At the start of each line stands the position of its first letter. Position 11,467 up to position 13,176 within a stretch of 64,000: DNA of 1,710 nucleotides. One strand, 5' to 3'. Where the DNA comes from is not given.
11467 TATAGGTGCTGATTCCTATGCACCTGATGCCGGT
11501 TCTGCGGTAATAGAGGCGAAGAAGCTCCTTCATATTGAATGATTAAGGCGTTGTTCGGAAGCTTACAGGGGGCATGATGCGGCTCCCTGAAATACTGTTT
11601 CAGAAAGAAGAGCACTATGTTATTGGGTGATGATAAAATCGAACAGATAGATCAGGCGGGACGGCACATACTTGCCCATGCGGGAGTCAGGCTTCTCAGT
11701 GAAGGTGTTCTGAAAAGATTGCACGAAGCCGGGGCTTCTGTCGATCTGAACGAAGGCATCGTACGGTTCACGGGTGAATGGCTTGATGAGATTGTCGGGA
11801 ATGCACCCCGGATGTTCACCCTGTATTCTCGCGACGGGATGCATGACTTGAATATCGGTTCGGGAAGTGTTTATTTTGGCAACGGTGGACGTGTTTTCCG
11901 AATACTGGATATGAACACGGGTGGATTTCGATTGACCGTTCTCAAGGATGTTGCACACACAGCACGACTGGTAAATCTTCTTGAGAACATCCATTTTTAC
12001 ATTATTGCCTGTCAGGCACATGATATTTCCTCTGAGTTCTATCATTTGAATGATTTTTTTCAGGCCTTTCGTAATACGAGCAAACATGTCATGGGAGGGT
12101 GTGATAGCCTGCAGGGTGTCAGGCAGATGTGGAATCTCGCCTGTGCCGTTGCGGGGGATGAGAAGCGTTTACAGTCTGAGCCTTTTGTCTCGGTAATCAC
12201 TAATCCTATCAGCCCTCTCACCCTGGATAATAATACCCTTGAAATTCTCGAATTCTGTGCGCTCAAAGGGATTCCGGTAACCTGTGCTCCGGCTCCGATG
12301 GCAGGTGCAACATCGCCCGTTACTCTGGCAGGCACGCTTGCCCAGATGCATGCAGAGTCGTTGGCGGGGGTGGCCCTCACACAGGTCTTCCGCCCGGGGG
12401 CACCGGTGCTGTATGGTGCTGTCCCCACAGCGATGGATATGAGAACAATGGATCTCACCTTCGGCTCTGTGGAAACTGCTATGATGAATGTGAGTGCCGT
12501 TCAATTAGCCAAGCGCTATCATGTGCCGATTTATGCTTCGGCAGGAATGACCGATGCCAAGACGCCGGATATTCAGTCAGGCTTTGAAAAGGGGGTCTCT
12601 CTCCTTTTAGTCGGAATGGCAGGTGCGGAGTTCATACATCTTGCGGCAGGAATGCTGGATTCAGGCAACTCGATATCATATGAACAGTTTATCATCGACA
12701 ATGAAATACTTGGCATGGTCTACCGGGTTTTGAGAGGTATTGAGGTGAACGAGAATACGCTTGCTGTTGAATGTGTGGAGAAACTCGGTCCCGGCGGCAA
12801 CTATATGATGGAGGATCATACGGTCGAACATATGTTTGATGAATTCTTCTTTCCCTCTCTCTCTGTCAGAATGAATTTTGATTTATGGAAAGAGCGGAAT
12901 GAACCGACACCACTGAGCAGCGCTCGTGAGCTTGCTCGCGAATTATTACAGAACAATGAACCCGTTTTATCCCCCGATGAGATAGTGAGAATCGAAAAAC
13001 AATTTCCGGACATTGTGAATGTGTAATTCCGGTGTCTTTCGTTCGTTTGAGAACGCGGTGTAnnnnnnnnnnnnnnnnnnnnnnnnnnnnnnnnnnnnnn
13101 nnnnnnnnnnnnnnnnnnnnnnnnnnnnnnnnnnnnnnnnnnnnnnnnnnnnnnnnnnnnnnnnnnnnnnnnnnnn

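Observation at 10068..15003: Complete non-pyrrolysine MttB-family corrinoid methyltransferase system (MtgA-like, corrinoid protein, MttB-like, RamA) in a flagellated spirochaete-like genome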

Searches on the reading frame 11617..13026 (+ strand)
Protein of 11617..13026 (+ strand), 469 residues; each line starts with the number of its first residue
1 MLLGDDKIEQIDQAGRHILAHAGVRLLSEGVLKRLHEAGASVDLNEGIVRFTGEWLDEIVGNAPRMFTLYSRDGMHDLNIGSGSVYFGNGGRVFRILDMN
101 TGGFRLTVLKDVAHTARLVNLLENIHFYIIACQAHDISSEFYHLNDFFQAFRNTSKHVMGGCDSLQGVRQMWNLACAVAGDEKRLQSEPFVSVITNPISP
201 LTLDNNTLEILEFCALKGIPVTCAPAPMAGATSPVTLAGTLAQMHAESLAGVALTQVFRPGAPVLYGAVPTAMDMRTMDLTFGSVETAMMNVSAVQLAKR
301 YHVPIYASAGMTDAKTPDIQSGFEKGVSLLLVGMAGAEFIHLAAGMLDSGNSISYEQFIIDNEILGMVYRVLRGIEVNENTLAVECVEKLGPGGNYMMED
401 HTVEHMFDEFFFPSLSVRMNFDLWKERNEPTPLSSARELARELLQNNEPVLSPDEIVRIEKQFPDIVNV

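Call 3: search_protein_families(library=pfam, proteins=[window:11617-13026:+])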
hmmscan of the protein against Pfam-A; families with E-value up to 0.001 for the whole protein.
window:11617-13026:+ (469 aa): 1 family
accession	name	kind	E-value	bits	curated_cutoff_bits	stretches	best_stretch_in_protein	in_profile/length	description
PF06253.16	MTTB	-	2e-106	356.4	25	1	2-454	33-483/500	Trimethylamine methyltransferase (MTTB)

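Call 4: search_protein_families(library=ncbifam, proteins=[window:11617-13026:+])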
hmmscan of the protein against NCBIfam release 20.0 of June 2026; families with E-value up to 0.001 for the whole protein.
window:11617-13026:+ (469 aa): 1 family
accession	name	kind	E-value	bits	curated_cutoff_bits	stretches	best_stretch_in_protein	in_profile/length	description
TIGR02369.2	trimeth_pyl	equivalog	4.8e-125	417.7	525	1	2-455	5-456/469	[trimethylamine--corrinoid protein] Co-methyltransferase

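Call 5: search_solved_structures(query=window:11617-13026:+, max_evalue=0.001, show_alignments=3)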
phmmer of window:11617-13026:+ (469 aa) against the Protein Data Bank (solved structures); distinct sequences matched with E-value up to 0.001: 5.
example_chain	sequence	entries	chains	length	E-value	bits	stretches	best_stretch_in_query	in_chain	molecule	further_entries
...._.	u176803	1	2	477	3e-69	237.2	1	2-454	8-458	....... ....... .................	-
2qne_A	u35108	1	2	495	3.4e-69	237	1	2-454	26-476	Putative methyltransferase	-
7xcl_A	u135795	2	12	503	1.3e-59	205.4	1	5-449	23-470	Trimethylamine methyltransferase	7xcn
7xcm_A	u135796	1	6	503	1.4e-59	205.2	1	5-449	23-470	Trimethylamine methyltransferase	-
4yyc_A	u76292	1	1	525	5e-53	183.7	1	5-453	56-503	Putative trimethylamine methyltransferase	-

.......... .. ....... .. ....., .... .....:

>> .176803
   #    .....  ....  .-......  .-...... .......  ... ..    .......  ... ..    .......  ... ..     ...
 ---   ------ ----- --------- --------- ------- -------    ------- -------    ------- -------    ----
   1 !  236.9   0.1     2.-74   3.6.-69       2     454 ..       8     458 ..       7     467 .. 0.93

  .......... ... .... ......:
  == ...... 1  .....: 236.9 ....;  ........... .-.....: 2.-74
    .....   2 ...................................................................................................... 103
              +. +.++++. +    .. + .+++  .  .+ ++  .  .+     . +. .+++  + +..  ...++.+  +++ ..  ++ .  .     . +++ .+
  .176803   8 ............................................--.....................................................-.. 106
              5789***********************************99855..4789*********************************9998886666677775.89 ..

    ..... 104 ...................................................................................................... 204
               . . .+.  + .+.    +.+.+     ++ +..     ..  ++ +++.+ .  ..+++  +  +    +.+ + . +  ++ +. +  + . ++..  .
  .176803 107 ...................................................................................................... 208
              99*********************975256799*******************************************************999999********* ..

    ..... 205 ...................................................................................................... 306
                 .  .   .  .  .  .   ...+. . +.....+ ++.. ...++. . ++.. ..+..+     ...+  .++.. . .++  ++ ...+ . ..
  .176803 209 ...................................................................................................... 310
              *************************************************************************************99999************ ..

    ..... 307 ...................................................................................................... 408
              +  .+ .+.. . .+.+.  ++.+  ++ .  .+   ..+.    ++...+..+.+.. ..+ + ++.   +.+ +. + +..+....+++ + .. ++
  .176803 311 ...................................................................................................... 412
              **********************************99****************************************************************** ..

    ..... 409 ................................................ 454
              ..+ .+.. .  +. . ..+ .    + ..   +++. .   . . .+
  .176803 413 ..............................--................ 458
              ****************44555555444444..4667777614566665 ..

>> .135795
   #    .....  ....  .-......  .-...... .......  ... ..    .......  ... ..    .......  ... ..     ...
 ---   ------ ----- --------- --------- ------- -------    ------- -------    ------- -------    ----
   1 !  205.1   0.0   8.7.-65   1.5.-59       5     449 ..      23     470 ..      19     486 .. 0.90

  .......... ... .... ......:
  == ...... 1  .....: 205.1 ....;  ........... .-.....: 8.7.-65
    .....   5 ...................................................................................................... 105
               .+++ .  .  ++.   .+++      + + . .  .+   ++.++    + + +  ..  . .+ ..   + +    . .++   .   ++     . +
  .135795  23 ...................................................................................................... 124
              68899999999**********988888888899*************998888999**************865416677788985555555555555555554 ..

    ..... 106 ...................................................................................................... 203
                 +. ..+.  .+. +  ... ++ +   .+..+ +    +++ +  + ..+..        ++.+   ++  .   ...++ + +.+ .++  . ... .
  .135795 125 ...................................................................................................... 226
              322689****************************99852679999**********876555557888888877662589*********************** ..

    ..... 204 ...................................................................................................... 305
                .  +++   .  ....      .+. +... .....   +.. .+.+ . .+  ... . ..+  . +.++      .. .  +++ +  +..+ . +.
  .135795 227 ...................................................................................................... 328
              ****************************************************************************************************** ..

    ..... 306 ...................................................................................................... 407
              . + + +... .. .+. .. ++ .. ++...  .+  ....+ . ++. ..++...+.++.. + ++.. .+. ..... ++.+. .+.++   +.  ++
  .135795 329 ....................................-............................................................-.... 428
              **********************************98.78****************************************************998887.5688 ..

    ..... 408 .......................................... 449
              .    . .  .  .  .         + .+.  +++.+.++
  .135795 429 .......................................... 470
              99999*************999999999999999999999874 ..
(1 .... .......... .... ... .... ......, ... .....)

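Call 10: find_homologous_proteins(query=window:11617-13026:+, max_evalue=1e-10)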
Query window:11617-13026:+ (469 aa): 2608 proteins with E <= 1e-10 among 8000 candidates; the best 120 are listed.
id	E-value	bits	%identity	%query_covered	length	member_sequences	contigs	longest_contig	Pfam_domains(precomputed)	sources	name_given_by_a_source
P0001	0.0e+0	1063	100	100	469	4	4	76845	PF06253.17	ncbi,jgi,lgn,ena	-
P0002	2.0e-227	773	72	100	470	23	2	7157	PF06253.17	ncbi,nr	ncbi:MAG: trimethylamine methyltransferase family protein [Deltaproteobacteria bacterium]|nr:trimeth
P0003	8.6e-223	758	70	100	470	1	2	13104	PF06253.17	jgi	jgi:trimethylamine--corrinoid protein Co-methyltransferase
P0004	7.0e-220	749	69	100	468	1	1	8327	PF06253.17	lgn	-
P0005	7.7e-220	748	69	100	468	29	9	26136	PF06253.17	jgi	-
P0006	1.7e-219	747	69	100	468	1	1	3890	PF06253.17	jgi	-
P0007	4.0e-219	746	68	100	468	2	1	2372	PF06253.17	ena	-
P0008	4.2e-219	746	68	100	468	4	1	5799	PF06253.17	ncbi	-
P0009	5.7e-219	746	68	100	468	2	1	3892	PF06253.17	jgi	-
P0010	1.2e-218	745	69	100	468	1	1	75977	PF06253.17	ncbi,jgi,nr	ncbi:MAG: trimethylamine methyltransferase family protein [Deltaproteobacteria bacterium]|nr:trimeth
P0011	1.2e-218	744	69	100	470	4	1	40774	PF06253.17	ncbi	ncbi:MAG: trimethylamine methyltransferase family protein [Pseudomonadota bacterium]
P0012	1.7e-218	744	67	100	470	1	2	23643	PF06253.17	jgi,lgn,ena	-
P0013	3.0e-218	743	67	100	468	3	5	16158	PF06253.17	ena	-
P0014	5.1e-218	742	68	99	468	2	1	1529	PF06253.17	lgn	-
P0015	7.4e-218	742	69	100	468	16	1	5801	PF06253.17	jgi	jgi:trimethylamine--corrinoid protein Co-methyltransferase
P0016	8.9e-218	742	68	100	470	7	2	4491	PF06253.17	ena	-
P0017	1.0e-217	741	68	99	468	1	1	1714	PF06253.17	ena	-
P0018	1.2e-217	741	67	100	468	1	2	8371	PF06253.17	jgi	jgi:trimethylamine--corrinoid protein Co-methyltransferase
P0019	8.5e-217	738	68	100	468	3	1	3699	PF06253.17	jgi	jgi:trimethylamine--corrinoid protein Co-methyltransferase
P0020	9.3e-217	738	67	100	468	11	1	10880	PF06253.17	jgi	-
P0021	2.5e-216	737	68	100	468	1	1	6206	PF06253.17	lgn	-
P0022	4.2e-216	736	69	100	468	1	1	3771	PF06253.17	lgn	-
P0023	6.8e-216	735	68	100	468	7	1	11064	PF06253.17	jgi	-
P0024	2.4e-215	734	67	100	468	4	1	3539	PF06253.17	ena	-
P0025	1.3e-214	731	67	100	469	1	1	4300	PF06253.17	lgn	-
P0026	1.5e-214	731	67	100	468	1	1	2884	PF06253.17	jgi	-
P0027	2.1e-214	730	67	100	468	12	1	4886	PF06253.17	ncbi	ncbi:MAG: trimethylamine methyltransferase family protein [Desulfobacterales bacterium]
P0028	2.7e-214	730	68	100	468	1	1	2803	PF06253.17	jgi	-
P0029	4.9e-214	729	67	100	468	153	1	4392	PF06253.17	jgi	-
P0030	1.6e-213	728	68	100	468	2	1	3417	PF06253.17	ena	-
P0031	1.9e-213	727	66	100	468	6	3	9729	PF06253.17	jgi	jgi:trimethylamine--corrinoid protein Co-methyltransferase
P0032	5.0e-213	726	67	99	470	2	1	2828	PF06253.17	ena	-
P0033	7.5e-213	725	67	100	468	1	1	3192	PF06253.17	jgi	jgi:trimethylamine--corrinoid protein Co-methyltransferase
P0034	2.5e-212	724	67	99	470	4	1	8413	PF06253.17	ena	-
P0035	1.8e-211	721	66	100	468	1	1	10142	PF06253.17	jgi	jgi:trimethylamine--corrinoid protein Co-methyltransferase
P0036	5.6e-211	719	66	100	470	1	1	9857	PF06253.17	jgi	jgi:trimethylamine--corrinoid protein Co-methyltransferase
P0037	1.2e-208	712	65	100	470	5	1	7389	PF06253.17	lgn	-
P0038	1.9e-206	704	64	100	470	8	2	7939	PF06253.17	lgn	-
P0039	4.0e-204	697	65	100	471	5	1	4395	PF06253.17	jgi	jgi:trimethylamine---corrinoid protein Co-methyltransferase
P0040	4.1e-204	697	63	100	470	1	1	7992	PF06253.17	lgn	-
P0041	3.2e-201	687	64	100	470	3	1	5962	PF06253.17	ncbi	-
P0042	5.3e-201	686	64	100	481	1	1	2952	PF06253.17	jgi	-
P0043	2.2e-200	684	63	99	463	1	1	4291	PF06253.17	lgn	-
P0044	3.2e-200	684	66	97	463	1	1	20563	PF06253.17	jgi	-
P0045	3.7e-200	684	63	99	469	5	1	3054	PF06253.17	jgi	jgi:trimethylamine--corrinoid protein Co-methyltransferase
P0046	7.7e-200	683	64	100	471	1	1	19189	PF06253.17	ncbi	-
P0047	1.1e-199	682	63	100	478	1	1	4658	PF06253.17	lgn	-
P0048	2.2e-199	681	63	100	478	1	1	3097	PF06253.17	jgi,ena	-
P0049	2.3e-199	681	64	100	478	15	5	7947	PF06253.17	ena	-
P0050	3.0e-199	681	64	99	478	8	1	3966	PF06253.17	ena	-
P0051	3.7e-199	680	64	99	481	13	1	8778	PF06253.17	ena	-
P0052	4.5e-199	680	63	99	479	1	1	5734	PF06253.17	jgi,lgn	-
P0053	5.4e-199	680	64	99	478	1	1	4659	PF06253.17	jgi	jgi:trimethylamine--corrinoid protein Co-methyltransferase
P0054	6.1e-199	680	64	99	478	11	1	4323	PF06253.17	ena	-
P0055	8.1e-199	679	63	99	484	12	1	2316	PF06253.17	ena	-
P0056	9.9e-199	679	63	99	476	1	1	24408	PF06253.17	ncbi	ncbi:MAG: trimethylamine methyltransferase family protein [Dehalococcoidia bacterium]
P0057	1.1e-198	679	63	100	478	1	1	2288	PF06253.17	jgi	-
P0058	1.4e-198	678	64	100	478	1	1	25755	PF06253.17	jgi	-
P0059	1.5e-198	678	64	100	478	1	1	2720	PF06253.17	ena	-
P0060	1.8e-198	678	63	100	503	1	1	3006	PF06253.17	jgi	jgi:trimethylamine--corrinoid protein Co-methyltransferase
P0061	2.0e-198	678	62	100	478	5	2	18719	PF06253.17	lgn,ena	-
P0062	3.5e-198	677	64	99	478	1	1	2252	PF06253.17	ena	-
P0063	4.0e-198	677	63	100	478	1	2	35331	PF06253.17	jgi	jgi:trimethylamine--corrinoid protein Co-methyltransferase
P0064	4.6e-198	677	64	99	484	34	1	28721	PF06253.17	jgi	-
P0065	4.7e-198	677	63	99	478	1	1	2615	PF06253.17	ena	-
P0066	6.1e-198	676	64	100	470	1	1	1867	PF06253.17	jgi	jgi:trimethylamine--corrinoid protein Co-methyltransferase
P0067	6.3e-198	676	64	99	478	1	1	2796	PF06253.17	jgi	jgi:trimethylamine--corrinoid protein Co-methyltransferase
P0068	6.7e-198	676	63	99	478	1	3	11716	PF06253.17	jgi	-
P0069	7.6e-198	676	62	98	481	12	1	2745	PF06253.17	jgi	-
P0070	8.3e-198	676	64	99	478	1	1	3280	PF06253.17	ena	-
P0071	1.7e-197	675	63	100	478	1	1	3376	PF06253.17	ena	-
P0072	1.9e-197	675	63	100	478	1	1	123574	PF06253.17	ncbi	ncbi:trimethylamine methyltransferase family protein [Chloroflexota bacterium]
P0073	2.3e-197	674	64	99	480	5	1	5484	PF06253.17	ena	-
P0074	3.6e-197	674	63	100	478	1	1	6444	PF06253.17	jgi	-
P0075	4.6e-197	673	63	99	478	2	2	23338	PF06253.17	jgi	-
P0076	6.2e-197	673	62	100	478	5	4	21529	PF06253.17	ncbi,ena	-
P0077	7.0e-197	673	62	100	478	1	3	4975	PF06253.17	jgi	jgi:trimethylamine--corrinoid protein Co-methyltransferase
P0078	7.5e-197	673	63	99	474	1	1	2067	PF06253.17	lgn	-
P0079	8.5e-197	672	62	100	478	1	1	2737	PF06253.17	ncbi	-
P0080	8.7e-197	672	62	100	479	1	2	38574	PF06253.17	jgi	jgi:trimethylamine--corrinoid protein Co-methyltransferase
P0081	9.1e-197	672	63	99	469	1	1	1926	PF06253.17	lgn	-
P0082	1.1e-196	672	62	100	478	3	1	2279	PF06253.17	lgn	-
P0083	1.5e-196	672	61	100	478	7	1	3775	PF06253.17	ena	-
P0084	2.0e-196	671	64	98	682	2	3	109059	PF06253.17,PF07796.17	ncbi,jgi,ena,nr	ncbi:MAG TPA: DUF1638 domain-containing protein [Dehalococcoidia bacterium]|nr:DUF1638 domain-contai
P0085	2.5e-196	671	63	99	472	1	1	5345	PF06253.17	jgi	jgi:trimethylamine--corrinoid protein Co-methyltransferase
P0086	4.0e-196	670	62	100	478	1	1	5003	PF06253.17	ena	-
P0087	4.5e-196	670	62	100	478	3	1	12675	PF06253.17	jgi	jgi:trimethylamine--corrinoid protein Co-methyltransferase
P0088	4.6e-196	670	63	99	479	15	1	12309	PF06253.17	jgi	-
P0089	4.9e-196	670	62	100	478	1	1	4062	PF06253.17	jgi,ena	-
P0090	5.1e-196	670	62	100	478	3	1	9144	PF06253.17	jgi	-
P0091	6.6e-196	670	62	100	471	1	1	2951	PF06253.17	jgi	jgi:trimethylamine--corrinoid protein Co-methyltransferase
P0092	7.7e-196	669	64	99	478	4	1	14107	PF06253.17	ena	-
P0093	7.8e-196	669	62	99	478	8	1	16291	PF06253.17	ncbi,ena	-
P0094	7.9e-196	669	62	100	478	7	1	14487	PF06253.17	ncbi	-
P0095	7.9e-196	669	63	99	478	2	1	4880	PF06253.17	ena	-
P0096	8.4e-196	669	63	99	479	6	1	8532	PF06253.17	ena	-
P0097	1.1e-195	669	62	99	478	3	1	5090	PF06253.17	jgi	jgi:trimethylamine--corrinoid protein Co-methyltransferase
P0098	1.3e-195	669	62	100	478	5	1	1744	PF06253.17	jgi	-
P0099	1.5e-195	668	63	99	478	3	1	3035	PF06253.17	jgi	-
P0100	1.5e-195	668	62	100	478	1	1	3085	PF06253.17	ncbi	-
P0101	1.6e-195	668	63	99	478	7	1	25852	PF06253.17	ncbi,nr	ncbi:trimethylamine methyltransferase family protein [Dehalococcoidia bacterium]|nr:trimethylamine m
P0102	1.6e-195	668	63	100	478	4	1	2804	PF06253.17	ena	-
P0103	1.9e-195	668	62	99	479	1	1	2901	PF06253.17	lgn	-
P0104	2.2e-195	668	62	100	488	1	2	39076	PF06253.17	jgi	jgi:trimethylamine--corrinoid protein Co-methyltransferase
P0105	3.3e-195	667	64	99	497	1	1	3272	PF06253.17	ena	-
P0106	3.7e-195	667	62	100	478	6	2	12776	PF06253.17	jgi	-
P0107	4.1e-195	667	62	99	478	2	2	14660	PF06253.17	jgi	-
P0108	4.4e-195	667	61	100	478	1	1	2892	PF06253.17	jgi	jgi:trimethylamine--corrinoid protein Co-methyltransferase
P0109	4.7e-195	667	63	99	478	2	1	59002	PF06253.17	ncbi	-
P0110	5.3e-195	667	61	100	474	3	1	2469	PF06253.17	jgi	jgi:trimethylamine--corrinoid protein Co-methyltransferase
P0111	5.6e-195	666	63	99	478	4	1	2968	PF06253.17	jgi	-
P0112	5.6e-195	666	63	99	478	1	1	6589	PF06253.17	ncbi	-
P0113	7.5e-195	666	63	99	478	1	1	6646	PF06253.17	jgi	jgi:trimethylamine--corrinoid protein Co-methyltransferase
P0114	8.8e-195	666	62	100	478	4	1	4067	PF06253.17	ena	-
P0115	9.0e-195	666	62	100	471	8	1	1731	PF06253.17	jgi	-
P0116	1.2e-194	665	63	100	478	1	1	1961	PF06253.17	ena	-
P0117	1.5e-194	665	63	99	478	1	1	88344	PF06253.17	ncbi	ncbi:trimethylamine methyltransferase family protein [Chloroflexota bacterium]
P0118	2.0e-194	665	62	100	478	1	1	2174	PF06253.17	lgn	-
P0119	2.1e-194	665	64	99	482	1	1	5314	PF06253.17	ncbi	-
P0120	2.2e-194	664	63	100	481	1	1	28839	PF06253.17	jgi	-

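Call 13: find_encoding_contigs(protein=P0001, flank=10000, max_places=6)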
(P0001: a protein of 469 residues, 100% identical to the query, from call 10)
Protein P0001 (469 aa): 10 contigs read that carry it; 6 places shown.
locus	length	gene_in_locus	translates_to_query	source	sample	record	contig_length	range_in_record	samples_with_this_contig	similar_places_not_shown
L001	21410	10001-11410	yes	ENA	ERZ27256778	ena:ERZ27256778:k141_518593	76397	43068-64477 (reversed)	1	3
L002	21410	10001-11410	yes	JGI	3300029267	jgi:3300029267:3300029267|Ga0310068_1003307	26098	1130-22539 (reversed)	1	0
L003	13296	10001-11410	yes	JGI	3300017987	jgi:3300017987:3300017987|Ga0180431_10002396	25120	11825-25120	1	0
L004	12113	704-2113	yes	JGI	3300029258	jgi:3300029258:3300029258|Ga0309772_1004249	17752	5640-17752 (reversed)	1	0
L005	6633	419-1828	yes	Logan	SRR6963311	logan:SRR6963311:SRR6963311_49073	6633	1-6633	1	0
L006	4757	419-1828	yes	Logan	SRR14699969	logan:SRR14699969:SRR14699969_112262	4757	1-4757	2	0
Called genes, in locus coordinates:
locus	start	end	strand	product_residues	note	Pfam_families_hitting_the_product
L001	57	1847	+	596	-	PF00563:EAL, PF00571:CBS (faint), PF00990:GGDEF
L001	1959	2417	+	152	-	-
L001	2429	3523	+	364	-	PF01757:Acyl_transf_3, PF07786:HGSNAT_cat, PF04235:DUF418 (weak)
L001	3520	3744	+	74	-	-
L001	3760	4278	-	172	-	-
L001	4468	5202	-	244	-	PF00881:Nitroreductase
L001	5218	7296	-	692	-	PF00773:RNB, PF00575:S1, PF18614:RNase_II_C_S1 (faint)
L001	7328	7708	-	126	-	-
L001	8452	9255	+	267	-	PF00809:Pterin_bind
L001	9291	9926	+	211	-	PF02607:B12-binding_2, PF02310:B12-binding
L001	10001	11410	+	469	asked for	PF06253:MTTB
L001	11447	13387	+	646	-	PF00111:Fer2, PF17650:RACo_linker, PF17651:Raco_middle, PF14574:RACo_C_ter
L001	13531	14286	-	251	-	PF00849:PseudoU_synth_2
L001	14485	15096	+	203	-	PF06172:Cupin_5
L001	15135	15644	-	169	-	PF04060:FeS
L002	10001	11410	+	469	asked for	PF06253:MTTB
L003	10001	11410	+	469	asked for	PF06253:MTTB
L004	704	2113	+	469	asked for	PF06253:MTTB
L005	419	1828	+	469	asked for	PF06253:MTTB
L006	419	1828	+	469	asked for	PF06253:MTTB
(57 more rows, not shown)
